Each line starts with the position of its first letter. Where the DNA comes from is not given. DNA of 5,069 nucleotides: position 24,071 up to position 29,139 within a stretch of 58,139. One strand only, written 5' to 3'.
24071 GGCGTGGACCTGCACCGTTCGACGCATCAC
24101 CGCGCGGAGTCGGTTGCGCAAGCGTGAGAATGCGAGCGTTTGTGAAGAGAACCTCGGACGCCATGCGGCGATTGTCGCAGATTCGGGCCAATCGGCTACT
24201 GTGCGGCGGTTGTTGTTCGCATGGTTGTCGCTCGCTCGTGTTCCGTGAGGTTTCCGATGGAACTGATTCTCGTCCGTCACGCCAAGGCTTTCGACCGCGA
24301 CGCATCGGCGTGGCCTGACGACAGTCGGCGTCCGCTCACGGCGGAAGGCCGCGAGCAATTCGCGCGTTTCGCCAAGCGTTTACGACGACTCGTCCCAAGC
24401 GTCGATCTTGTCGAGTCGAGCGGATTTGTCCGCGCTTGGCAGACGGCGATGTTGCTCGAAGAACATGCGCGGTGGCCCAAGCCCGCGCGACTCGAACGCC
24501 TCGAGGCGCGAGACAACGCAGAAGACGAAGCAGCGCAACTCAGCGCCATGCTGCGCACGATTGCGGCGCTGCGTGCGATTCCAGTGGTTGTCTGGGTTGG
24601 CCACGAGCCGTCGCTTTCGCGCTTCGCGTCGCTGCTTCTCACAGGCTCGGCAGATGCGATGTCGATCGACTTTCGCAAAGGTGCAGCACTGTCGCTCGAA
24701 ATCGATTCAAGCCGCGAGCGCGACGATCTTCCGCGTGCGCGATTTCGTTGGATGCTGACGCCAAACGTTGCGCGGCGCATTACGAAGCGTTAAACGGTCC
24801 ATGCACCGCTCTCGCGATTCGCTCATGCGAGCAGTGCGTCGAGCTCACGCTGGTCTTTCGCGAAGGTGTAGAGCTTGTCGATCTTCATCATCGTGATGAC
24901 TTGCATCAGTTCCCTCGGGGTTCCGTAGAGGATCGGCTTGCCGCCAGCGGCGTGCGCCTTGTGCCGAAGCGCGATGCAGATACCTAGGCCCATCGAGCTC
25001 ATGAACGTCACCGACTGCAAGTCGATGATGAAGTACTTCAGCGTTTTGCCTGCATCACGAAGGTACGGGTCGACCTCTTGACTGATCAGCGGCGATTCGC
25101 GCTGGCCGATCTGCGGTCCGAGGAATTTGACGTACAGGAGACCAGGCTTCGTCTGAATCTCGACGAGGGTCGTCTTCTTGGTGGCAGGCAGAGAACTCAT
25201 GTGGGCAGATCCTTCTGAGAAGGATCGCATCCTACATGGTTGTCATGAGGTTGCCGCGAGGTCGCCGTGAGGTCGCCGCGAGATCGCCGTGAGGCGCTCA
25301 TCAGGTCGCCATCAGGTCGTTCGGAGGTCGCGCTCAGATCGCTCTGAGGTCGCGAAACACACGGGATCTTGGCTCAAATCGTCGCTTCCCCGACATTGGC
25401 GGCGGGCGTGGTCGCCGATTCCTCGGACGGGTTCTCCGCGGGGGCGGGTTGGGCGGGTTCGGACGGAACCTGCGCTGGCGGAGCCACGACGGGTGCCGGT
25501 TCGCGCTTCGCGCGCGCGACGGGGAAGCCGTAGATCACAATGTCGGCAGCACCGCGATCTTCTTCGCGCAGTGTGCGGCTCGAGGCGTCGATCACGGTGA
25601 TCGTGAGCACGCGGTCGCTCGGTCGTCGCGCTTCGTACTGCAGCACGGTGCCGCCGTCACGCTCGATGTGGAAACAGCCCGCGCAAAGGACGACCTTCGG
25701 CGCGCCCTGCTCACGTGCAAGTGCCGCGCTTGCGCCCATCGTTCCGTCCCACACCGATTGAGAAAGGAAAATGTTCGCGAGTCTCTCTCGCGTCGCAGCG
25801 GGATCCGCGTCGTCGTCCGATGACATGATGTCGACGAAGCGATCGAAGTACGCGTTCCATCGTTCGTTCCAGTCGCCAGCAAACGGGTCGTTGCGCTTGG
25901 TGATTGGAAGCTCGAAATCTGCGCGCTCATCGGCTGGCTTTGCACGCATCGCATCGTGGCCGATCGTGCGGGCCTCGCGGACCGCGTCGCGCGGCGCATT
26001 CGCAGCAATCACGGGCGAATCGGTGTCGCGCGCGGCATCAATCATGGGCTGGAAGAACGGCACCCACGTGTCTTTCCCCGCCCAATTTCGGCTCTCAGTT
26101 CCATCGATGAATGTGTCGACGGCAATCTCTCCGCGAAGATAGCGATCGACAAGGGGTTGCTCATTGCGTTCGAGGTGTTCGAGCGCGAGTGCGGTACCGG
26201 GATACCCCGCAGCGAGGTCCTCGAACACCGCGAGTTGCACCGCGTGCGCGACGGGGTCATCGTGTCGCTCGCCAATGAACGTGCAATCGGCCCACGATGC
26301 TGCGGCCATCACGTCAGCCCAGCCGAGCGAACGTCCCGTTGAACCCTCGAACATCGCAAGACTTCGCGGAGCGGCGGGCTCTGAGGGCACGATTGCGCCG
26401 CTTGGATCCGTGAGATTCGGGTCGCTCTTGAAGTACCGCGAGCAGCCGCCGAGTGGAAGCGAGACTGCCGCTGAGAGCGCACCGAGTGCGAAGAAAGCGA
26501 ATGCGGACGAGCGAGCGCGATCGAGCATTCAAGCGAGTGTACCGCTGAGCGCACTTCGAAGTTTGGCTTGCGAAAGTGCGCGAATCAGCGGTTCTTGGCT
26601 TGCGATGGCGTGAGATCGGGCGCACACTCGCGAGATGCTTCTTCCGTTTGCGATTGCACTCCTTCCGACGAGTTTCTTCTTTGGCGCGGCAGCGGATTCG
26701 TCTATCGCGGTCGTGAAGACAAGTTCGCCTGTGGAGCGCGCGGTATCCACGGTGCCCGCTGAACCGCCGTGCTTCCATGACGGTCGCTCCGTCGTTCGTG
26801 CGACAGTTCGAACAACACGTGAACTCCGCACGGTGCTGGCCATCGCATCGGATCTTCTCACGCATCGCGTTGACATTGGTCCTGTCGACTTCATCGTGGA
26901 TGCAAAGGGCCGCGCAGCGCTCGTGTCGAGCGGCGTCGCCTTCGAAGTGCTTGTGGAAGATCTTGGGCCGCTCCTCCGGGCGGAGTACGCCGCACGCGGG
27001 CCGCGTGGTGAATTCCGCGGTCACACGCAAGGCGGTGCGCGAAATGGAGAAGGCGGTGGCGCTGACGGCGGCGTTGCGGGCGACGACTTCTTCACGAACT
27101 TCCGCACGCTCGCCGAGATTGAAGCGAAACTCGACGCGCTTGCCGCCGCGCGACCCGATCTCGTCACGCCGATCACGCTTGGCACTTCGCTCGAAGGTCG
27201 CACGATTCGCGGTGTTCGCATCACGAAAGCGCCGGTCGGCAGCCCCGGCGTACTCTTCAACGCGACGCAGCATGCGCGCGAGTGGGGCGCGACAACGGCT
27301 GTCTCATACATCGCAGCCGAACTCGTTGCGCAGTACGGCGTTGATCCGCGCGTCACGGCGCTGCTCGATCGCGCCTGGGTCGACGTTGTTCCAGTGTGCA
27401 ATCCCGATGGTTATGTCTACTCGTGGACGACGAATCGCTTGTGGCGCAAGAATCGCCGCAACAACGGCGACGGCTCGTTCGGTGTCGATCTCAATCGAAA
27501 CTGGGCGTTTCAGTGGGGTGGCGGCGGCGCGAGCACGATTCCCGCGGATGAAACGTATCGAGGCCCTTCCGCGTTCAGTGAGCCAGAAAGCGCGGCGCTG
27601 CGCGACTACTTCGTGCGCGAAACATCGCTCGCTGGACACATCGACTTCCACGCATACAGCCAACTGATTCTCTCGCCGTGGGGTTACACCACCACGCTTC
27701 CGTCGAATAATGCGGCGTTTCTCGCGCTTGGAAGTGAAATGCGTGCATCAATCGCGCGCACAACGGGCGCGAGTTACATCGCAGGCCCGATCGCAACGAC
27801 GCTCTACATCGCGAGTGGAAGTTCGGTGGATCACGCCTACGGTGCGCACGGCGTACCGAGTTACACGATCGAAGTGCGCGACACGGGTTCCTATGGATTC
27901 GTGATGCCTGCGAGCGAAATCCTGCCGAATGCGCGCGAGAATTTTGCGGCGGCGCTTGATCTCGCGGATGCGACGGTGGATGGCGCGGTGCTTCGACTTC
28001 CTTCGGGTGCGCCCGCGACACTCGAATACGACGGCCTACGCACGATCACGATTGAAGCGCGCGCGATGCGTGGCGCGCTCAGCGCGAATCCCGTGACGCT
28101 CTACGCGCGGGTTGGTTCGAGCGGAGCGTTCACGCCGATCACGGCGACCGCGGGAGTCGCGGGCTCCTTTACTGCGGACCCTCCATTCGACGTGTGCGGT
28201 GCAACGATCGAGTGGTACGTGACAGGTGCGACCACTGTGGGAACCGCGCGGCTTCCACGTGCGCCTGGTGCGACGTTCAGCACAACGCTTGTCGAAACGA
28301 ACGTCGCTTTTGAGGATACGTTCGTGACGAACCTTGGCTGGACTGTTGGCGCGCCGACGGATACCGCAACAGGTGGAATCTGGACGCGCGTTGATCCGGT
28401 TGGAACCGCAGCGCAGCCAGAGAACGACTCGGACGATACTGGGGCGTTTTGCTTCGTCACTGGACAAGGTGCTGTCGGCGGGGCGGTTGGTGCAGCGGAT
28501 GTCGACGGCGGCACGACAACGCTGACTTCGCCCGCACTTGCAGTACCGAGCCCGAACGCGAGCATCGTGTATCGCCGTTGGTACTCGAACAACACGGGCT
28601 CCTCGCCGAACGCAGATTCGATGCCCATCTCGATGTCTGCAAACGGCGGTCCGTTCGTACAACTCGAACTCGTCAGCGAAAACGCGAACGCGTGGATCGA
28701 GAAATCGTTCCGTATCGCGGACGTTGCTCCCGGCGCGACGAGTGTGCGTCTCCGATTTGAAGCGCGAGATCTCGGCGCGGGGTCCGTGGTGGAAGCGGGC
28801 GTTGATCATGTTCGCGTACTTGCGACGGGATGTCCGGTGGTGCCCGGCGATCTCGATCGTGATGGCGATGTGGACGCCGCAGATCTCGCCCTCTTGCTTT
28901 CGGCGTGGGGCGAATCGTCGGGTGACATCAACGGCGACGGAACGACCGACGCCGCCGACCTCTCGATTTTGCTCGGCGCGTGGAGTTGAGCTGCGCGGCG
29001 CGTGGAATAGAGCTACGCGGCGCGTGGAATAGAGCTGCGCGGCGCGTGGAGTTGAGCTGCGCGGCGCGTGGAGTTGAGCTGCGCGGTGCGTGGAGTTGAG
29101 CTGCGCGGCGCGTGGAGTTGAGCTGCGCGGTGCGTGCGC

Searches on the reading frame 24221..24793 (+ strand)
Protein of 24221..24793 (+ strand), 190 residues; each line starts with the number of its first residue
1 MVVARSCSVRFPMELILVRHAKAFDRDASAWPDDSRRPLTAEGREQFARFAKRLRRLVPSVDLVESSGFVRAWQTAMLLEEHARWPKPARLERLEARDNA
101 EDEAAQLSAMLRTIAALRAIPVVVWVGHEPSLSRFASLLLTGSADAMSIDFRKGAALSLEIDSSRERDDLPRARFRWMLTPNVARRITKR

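Call 47: search_protein_families(library=pfam, proteins=[window:24221-24793:+], max_evalue=0.00001)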
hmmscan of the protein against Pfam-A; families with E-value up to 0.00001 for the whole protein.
window:24221-24793:+ (190 aa): 1 family
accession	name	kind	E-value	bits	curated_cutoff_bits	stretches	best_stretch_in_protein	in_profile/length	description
PF00300.27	His_Phos_1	-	4.4e-09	36.7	21.7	1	15-97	1-80/194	Histidine phosphatase superfamily (branch 1)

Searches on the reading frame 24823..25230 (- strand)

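Call 47: search_protein_families(library=pfam, proteins=[window:24823-25230:-], max_evalue=0.00001)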
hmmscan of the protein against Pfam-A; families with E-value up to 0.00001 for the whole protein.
window:24823-25230:- (135 aa): 1 family
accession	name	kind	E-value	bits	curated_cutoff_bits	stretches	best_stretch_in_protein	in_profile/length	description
PF01740.26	STAS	-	4.9e-09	36.3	22.6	1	45-125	23-101/106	STAS domain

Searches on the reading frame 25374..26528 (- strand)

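Call 47: search_protein_families(library=pfam, proteins=[window:25374-26528:-], max_evalue=0.00001)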
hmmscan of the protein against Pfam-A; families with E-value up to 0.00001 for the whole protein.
window:25374-26528:- (384 aa): 1 family
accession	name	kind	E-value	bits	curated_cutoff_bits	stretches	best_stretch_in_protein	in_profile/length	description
PF04187.18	Cofac_haem_bdg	-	1.6e-35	123.5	27.7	1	74-295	2-210/213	Haem-binding uptake, Tiki superfamily, ChaN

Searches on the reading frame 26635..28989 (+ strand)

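Call 47: search_protein_families(library=pfam, proteins=[window:26635-28989:+], max_evalue=0.00001)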
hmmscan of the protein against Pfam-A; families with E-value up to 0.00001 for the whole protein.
window:26635-28989:+ (784 aa): 1 family
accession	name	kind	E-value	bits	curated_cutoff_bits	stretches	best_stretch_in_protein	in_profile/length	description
PF00246.29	Peptidase_M14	-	2.1e-85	287.3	21.6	1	162-438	1-285/286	Zinc carboxypeptidase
